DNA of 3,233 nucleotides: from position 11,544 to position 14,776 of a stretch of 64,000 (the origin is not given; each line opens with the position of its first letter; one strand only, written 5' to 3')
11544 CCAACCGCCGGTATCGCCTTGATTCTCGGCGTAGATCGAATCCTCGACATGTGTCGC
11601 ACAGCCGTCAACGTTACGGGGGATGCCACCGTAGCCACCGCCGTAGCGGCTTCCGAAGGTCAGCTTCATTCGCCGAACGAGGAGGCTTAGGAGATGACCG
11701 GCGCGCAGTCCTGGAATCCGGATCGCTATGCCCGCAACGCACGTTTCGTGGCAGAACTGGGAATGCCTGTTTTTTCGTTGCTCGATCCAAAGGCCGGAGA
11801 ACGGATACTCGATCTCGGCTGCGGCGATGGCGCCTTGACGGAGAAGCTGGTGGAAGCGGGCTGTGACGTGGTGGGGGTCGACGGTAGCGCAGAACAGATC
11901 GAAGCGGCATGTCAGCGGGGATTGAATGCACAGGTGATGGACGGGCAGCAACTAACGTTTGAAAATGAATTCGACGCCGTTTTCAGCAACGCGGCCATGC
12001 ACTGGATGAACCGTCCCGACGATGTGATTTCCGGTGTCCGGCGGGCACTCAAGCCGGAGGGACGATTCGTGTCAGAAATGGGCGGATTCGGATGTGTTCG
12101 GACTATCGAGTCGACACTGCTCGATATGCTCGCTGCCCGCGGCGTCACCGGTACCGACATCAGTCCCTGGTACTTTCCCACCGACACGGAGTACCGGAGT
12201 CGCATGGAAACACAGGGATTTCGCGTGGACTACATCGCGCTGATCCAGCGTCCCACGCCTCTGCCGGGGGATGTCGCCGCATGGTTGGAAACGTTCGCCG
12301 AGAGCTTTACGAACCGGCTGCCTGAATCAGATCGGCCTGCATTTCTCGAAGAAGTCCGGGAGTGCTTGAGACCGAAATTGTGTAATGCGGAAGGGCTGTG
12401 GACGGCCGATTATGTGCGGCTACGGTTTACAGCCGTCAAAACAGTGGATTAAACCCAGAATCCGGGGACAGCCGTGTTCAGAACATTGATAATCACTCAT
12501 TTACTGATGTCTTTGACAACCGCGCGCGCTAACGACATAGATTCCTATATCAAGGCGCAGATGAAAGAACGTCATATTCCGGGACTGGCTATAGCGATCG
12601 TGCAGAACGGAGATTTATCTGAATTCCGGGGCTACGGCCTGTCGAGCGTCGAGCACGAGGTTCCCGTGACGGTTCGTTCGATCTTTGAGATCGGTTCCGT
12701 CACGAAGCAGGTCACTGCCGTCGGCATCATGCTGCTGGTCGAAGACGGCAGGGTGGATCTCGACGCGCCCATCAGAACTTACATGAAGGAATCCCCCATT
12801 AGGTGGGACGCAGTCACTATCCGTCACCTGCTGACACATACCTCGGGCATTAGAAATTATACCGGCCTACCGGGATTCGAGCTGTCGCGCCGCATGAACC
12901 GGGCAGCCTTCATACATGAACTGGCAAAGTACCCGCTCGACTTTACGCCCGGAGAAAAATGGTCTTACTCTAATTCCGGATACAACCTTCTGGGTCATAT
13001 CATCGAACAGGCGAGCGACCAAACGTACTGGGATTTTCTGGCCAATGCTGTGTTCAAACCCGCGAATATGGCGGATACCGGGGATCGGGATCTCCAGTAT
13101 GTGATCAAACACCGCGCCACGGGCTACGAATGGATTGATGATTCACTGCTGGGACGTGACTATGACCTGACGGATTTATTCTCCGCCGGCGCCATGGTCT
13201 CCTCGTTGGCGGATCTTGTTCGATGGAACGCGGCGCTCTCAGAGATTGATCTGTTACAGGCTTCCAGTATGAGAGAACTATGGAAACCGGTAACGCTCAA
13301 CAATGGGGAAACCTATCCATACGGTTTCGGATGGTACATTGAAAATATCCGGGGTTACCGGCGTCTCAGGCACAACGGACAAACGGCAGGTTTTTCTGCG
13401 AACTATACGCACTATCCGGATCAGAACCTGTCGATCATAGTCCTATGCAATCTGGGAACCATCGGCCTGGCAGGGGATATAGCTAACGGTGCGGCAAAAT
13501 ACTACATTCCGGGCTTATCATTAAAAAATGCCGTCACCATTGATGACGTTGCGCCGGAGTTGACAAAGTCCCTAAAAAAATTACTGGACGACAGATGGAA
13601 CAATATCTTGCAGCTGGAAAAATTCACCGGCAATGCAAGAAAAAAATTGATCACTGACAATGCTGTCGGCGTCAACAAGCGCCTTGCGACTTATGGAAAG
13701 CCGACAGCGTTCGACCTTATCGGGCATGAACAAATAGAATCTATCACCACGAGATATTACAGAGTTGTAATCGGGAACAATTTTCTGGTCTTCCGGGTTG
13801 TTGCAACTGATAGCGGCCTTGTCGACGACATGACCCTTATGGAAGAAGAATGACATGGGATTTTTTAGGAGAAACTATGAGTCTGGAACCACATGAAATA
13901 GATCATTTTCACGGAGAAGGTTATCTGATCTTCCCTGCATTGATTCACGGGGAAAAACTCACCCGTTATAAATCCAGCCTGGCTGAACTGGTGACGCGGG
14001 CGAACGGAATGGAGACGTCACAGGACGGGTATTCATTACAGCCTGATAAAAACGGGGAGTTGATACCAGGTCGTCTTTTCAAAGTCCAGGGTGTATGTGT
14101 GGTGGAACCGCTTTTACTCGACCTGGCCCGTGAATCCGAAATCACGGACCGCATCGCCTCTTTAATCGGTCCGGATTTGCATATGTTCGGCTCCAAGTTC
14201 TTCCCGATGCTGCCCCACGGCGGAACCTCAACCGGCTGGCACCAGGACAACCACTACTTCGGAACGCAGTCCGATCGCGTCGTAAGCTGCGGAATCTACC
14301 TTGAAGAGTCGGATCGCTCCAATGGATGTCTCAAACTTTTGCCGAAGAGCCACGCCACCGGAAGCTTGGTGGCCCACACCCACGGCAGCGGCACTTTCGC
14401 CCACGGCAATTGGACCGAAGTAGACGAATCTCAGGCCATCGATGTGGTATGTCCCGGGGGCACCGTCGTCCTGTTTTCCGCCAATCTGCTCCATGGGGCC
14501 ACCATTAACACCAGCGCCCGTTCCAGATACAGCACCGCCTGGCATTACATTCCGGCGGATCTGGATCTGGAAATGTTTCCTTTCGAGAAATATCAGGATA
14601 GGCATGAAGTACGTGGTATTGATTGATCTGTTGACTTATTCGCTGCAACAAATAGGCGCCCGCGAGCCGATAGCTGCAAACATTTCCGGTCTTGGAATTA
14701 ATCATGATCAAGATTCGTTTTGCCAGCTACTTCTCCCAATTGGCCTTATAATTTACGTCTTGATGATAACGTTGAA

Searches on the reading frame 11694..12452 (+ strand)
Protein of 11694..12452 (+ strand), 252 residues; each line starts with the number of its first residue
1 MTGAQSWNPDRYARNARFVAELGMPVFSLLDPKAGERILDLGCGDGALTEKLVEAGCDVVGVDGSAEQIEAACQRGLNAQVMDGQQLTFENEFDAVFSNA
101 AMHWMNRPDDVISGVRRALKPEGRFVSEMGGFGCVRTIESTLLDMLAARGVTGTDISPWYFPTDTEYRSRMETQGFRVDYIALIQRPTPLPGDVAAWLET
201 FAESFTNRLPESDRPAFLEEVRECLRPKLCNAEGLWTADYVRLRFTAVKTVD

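Call 29: search_protein_families(library=pfam, proteins=[window:11694-12452:+], max_evalue=0.00001)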
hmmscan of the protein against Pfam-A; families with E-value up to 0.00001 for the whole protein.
window:11694-12452:+ (252 aa): 7 families
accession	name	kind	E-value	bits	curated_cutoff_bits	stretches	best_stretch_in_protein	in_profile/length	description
PF13649.12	Methyltransf_25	-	2.6e-22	79.8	27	1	38-123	1-97/97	Methyltransferase domain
PF08241.18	Methyltransf_11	-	2.7e-21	76.4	21.2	1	39-126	1-94/95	Methyltransferase domain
PF08242.18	Methyltransf_12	-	8.1e-19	68.6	30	1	39-125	1-98/98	Methyltransferase domain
PF13847.12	Methyltransf_31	-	1.2e-15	57.9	27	1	33-128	2-110/145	Methyltransferase domain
PF13489.12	Methyltransf_23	-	8.7e-15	55.3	27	1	14-178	8-161/164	Methyltransferase domain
PF07021.18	MetW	-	3.8e-09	36.9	21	1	33-117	12-100/193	Methionine biosynthesis protein MetW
PF02353.26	CMAS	-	6.1e-06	26.2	27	1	30-126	58-163/273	Mycolic acid cyclopropane synthetase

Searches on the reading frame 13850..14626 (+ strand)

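Call 30: search_protein_families(library=pfam, proteins=[window:13850-14626:+], max_evalue=0.00001)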
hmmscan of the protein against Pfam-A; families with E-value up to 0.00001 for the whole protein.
window:13850-14626:+ (258 aa): 2 families
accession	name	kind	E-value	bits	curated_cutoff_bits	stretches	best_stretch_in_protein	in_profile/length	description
PF05721.19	PhyH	-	2.6e-25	90.4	22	1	20-226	1-211/213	Phytanoyl-CoA dioxygenase (PhyH)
PF13640.12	2OG-FeII_Oxy_3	-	3.6e-06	28.3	27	1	125-229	9-93/98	2OG-Fe(II) oxygenase superfamily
